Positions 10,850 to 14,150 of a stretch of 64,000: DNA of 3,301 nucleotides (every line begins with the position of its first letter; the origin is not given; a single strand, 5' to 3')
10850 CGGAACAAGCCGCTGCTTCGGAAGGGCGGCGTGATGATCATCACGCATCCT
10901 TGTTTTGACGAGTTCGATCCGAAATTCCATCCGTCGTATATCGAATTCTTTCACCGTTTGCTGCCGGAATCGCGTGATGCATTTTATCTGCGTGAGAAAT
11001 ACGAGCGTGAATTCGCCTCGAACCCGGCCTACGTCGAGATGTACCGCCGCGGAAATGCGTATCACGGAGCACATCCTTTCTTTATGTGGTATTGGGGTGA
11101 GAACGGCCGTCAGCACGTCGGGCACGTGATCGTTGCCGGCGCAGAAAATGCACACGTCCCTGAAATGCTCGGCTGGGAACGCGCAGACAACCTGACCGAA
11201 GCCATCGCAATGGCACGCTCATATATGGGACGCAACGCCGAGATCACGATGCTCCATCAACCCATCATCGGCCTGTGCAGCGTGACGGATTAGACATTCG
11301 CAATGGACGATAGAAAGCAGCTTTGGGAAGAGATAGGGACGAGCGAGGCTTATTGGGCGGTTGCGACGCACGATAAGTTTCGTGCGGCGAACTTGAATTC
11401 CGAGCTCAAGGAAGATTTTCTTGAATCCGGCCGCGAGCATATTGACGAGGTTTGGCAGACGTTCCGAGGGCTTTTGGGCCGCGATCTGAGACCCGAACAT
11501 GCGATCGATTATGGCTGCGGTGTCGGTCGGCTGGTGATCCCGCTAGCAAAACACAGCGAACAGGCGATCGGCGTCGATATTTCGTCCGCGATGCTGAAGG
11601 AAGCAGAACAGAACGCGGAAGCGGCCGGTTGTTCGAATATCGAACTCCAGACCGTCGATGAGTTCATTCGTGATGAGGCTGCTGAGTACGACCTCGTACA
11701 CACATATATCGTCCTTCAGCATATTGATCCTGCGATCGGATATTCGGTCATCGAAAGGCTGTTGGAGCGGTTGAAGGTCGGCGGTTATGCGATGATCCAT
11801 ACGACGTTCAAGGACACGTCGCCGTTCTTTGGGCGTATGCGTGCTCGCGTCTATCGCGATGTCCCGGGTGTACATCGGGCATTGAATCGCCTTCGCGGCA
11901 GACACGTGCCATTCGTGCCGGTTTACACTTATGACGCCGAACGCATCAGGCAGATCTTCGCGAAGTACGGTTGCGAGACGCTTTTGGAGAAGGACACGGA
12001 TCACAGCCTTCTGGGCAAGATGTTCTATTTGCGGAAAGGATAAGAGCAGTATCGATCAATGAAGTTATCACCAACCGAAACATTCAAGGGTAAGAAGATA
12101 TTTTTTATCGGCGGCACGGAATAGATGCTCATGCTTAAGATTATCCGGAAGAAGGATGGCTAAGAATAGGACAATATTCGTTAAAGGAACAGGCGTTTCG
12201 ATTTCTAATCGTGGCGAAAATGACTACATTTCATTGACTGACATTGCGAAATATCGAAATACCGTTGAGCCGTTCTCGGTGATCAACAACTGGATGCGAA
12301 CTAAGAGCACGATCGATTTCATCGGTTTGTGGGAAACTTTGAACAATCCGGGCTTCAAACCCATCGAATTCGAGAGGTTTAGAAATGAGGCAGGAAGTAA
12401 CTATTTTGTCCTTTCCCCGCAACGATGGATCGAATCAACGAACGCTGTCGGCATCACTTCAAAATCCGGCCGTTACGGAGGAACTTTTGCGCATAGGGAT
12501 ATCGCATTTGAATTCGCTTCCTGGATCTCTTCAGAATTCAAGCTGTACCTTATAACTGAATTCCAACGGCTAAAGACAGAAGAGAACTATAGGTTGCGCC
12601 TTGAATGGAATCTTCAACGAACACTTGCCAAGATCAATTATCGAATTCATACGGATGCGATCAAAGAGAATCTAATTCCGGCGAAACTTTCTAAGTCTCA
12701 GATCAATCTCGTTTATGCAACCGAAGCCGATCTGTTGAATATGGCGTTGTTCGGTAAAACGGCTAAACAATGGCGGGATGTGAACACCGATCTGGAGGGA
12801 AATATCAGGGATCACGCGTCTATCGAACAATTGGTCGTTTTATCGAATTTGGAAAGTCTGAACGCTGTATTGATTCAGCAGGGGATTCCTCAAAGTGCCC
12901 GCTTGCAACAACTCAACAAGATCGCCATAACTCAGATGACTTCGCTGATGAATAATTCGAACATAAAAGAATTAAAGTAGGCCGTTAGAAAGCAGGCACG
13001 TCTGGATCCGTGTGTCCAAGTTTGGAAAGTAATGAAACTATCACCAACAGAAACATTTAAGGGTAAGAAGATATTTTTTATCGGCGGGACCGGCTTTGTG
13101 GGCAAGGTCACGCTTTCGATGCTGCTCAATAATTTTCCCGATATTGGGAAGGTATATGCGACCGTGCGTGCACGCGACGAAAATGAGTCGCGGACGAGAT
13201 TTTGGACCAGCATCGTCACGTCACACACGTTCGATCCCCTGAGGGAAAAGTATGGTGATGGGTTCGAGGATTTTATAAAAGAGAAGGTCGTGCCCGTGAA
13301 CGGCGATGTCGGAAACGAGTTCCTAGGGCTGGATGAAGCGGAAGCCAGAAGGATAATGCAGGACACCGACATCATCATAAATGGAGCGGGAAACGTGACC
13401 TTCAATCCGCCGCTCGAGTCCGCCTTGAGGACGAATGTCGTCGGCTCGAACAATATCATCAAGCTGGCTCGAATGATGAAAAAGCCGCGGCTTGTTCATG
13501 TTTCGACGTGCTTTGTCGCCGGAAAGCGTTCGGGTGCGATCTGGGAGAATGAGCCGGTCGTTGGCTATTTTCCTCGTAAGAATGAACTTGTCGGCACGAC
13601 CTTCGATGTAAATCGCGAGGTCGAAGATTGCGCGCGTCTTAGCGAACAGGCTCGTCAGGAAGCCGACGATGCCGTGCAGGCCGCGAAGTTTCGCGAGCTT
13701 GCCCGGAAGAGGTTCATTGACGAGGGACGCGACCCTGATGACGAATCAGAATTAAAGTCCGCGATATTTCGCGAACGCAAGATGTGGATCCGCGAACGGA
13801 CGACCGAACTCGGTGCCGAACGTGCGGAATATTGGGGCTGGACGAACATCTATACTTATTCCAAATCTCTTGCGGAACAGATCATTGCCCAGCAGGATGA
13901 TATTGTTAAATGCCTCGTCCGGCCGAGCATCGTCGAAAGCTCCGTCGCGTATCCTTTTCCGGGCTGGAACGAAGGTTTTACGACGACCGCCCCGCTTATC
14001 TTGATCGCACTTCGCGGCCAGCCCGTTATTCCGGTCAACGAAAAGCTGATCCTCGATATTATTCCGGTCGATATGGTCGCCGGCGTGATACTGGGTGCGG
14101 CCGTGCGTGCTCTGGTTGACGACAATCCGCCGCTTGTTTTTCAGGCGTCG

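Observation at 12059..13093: KilA-N gene cassette inserted after codon 20 of the ElbD-like gene, with a replacement 5' end that differs only at synonymous sites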

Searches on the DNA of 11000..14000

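Call 70: search_rna_families(source=window, start=11000, end=14000, threshold=evalue, max_evalue=1)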
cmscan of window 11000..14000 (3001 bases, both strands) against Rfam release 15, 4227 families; matches with E-value up to 1: 0.
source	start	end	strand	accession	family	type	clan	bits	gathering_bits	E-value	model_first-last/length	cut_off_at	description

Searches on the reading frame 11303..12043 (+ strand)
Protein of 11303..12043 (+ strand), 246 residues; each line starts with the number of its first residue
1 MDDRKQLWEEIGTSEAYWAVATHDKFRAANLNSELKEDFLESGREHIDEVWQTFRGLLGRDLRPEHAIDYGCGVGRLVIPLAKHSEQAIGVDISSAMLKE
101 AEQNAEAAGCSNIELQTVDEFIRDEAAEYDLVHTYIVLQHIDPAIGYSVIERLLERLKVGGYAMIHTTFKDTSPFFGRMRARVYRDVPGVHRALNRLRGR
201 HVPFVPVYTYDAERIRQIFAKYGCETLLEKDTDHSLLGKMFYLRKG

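Call 5: search_protein_families(library=pfam, proteins=[window:11303-12043:+], max_evalue=0.01)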
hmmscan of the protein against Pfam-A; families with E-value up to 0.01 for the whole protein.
window:11303-12043:+ (246 aa): 11 families
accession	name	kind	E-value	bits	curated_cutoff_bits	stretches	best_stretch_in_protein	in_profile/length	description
PF13489.12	Methyltransf_23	-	9.1e-15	55.2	27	1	55-227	13-162/164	Methyltransferase domain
PF13649.12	Methyltransf_25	-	2.6e-14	54.1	27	1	68-161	2-97/97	Methyltransferase domain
PF08242.18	Methyltransf_12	-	6e-13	49.8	30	1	69-162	2-97/98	Methyltransferase domain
PF13847.12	Methyltransf_31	-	8.8e-12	45.4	27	1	66-166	6-110/145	Methyltransferase domain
PF08241.18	Methyltransf_11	-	1.7e-10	41.8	21.2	1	69-162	2-92/95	Methyltransferase domain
PF01209.24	Ubie_methyltran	-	7.2e-07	29.2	20.1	1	47-132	31-120/233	ubiE/COQ5 methyltransferase family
PF03848.20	TehB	-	2.6e-06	27.4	20.4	1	62-168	29-135/193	Tellurite resistance protein TehB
PF05175.20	MTS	-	1.2e-05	25.5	23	1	65-132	33-102/170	Methyltransferase small domain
PF06325.19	PrmA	-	1.9e-05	24.8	22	1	63-163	161-256/296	Ribosomal protein L11 methyltransferase (PrmA)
PF02390.23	Methyltransf_4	-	9.2e-05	22.4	24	1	67-119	5-59/173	Putative methyltransferase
PF05724.17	TPMT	-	0.0084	16.2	26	0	71-163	45-151/218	Thiopurine S-methyltransferase (TPMT)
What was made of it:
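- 11303..12043 (+): SAM-dependent methyltransferase; resident cargo of the interval. Pfam Methyltransf_23/25/12 (call 5).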

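Call 22: find_encoding_contigs(protein=window:11303-12043:+, flank=4000, max_places=10)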
Protein window:11303-12043:+ (246 aa): 24 contigs read that carry it; 10 places shown.
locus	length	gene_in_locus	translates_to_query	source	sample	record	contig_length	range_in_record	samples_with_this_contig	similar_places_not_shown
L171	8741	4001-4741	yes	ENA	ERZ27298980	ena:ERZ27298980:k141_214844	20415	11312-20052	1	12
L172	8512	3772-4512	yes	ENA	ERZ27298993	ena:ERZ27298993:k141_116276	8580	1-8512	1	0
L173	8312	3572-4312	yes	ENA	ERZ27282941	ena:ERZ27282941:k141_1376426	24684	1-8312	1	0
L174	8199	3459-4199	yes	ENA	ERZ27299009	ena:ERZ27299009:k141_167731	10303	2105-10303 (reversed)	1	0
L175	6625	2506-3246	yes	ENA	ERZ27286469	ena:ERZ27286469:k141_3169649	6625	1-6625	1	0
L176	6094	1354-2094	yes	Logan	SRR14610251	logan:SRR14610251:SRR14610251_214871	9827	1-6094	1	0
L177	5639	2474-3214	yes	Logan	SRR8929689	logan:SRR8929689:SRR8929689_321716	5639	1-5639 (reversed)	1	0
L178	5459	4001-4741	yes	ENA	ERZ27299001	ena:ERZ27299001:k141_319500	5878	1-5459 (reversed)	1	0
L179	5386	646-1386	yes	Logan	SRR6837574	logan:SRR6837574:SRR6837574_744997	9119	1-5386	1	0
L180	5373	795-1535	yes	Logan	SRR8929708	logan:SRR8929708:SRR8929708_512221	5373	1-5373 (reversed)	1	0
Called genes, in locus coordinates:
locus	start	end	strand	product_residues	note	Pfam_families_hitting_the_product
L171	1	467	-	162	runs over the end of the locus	PF01467:CTP_transf_like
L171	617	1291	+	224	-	PF00702:Hydrolase, PF12710:HAD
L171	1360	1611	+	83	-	PF02604:PhdYeFM_antitox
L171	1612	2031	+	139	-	PF01850:PIN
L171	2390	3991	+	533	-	PF09861:Lar_N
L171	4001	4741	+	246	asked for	PF01209:Ubie_methyltran (weak), PF13489:Methyltransf_23, PF06325:PrmA (faint), PF03848:TehB (weak), PF08241:Methyltransf_11, PF08242:Methyltransf_12, PF13649:Methyltransf_25, PF13847:Methyltransf_31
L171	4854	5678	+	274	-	PF04383:KilA-N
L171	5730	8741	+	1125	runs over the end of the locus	?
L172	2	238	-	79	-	?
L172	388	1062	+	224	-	PF00702:Hydrolase, PF12710:HAD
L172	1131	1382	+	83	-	PF02604:PhdYeFM_antitox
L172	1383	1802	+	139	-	PF01850:PIN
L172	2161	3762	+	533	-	PF09861:Lar_N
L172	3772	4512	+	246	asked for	PF01209:Ubie_methyltran (weak), PF13489:Methyltransf_23, PF06325:PrmA (faint), PF03848:TehB (weak), PF08241:Methyltransf_11, PF08242:Methyltransf_12, PF13649:Methyltransf_25, PF13847:Methyltransf_31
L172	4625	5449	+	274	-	PF04383:KilA-N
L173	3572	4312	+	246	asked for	PF01209:Ubie_methyltran (weak), PF13489:Methyltransf_23, PF06325:PrmA (faint), PF03848:TehB (weak), PF08241:Methyltransf_11, PF08242:Methyltransf_12, PF13649:Methyltransf_25, PF13847:Methyltransf_31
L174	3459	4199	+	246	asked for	PF01209:Ubie_methyltran (weak), PF13489:Methyltransf_23, PF06325:PrmA (faint), PF03848:TehB (weak), PF08241:Methyltransf_11, PF08242:Methyltransf_12, PF13649:Methyltransf_25, PF13847:Methyltransf_31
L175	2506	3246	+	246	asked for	PF01209:Ubie_methyltran (weak), PF13489:Methyltransf_23, PF06325:PrmA (faint), PF03848:TehB (weak), PF08241:Methyltransf_11, PF08242:Methyltransf_12, PF13649:Methyltransf_25, PF13847:Methyltransf_31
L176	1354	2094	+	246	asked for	PF01209:Ubie_methyltran (weak), PF13489:Methyltransf_23, PF06325:PrmA (faint), PF03848:TehB (weak), PF08241:Methyltransf_11, PF08242:Methyltransf_12, PF13649:Methyltransf_25, PF13847:Methyltransf_31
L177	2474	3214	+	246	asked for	PF01209:Ubie_methyltran (weak), PF13489:Methyltransf_23, PF06325:PrmA (faint), PF03848:TehB (weak), PF08241:Methyltransf_11, PF08242:Methyltransf_12, PF13649:Methyltransf_25, PF13847:Methyltransf_31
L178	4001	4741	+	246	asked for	PF01209:Ubie_methyltran (weak), PF13489:Methyltransf_23, PF06325:PrmA (faint), PF03848:TehB (weak), PF08241:Methyltransf_11, PF08242:Methyltransf_12, PF13649:Methyltransf_25, PF13847:Methyltransf_31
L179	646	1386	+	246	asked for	PF01209:Ubie_methyltran (weak), PF13489:Methyltransf_23, PF06325:PrmA (faint), PF03848:TehB (weak), PF08241:Methyltransf_11, PF08242:Methyltransf_12, PF13649:Methyltransf_25, PF13847:Methyltransf_31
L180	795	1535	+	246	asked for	PF01209:Ubie_methyltran (weak), PF13489:Methyltransf_23, PF06325:PrmA (faint), PF03848:TehB (weak), PF08241:Methyltransf_11, PF08242:Methyltransf_12, PF13649:Methyltransf_25, PF13847:Methyltransf_31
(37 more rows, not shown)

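Call 52: search_protein_families(library=ncbifam, proteins=[window:11303-12043:+], max_evalue=0.001)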
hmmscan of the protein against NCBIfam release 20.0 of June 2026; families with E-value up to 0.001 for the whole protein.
window:11303-12043:+ (246 aa): 38 families (the best 25 are shown)
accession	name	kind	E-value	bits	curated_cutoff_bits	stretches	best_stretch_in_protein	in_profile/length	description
TIGR01983.1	UbiG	equivalog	4.1e-14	52.4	102.95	1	60-176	46-162/228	bifunctional 2-polyprenyl-6-hydroxyphenol methylase/3-demethylubiquinol 3-O-methyltransferase UbiG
NF043040.1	corrin_prot_MT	hypoth_equivalog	6e-12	45.4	180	1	66-166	44-148/216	corrinoid protein-associated methyltransferase CpaM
TIGR02021.1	BchM-ChlM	equivalog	2.6e-11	43.4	158.9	1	42-156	35-146/218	magnesium protoporphyrin IX methyltransferase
TIGR00479.1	rumA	equivalog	2.5e-09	36.5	183.55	1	65-119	295-351/432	23S rRNA (uracil(1939)-C(5))-methyltransferase RlmD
TIGR04345.1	ovoA_Cterm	equivalog_domain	1.8e-08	34.2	170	1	64-107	42-85/242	putative 4-mercaptohistidine N1-methyltransferase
NF008992.0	PRK12335.1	equivalog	5.8e-08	32.2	303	1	63-168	122-226/289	SAM-dependent methyltransferase TehB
NF008264.0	PRK11036.1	equivalog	6.5e-08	32.3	366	1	50-165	30-147/261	tRNA uridine 5-oxyacetic acid(34) methyltransferase CmoM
NF009639.0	PRK13168.1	equivalog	6.5e-08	31.9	458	1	65-119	302-356/446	23S rRNA (uracil(1939)-C(5))-methyltransferase RlmD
TIGR04290.1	meth_Rta_06860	hypoth_equivalog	2e-07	30.7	300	1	50-142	36-129/226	TIGR04290 family methyltransferase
NF008405.0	PRK11207.1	equivalog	3.8e-07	29.8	218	1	62-169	29-136/198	tellurite resistance methyltransferase TehB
NF041820.1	daptide_MTase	equivalog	4.9e-07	29.5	175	1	31-108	10-81/243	daptide-type RiPP biosynthesis methyltransferase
NF011529.0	PRK14968.1-3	equivalog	5.8e-07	29.1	162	1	65-132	36-102/198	putative methyltransferase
NF041081.1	prot_lys_mtase_Arch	equivalog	6.8e-07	29.5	200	1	68-140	14-87/142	protein-lysine N-methyltransferase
TIGR02072.1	BioC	equivalog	1.6e-06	28.1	184.95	1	62-171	33-138/244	malonyl-ACP O-methyltransferase BioC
NF001244.0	PRK00216.1-5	equivalog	2.5e-06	26.9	216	1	50-116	35-105/236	bifunctional demethylmenaquinone methyltransferase/2-methoxy-6-polyprenyl-1,4-benzoquinol methylase UbiE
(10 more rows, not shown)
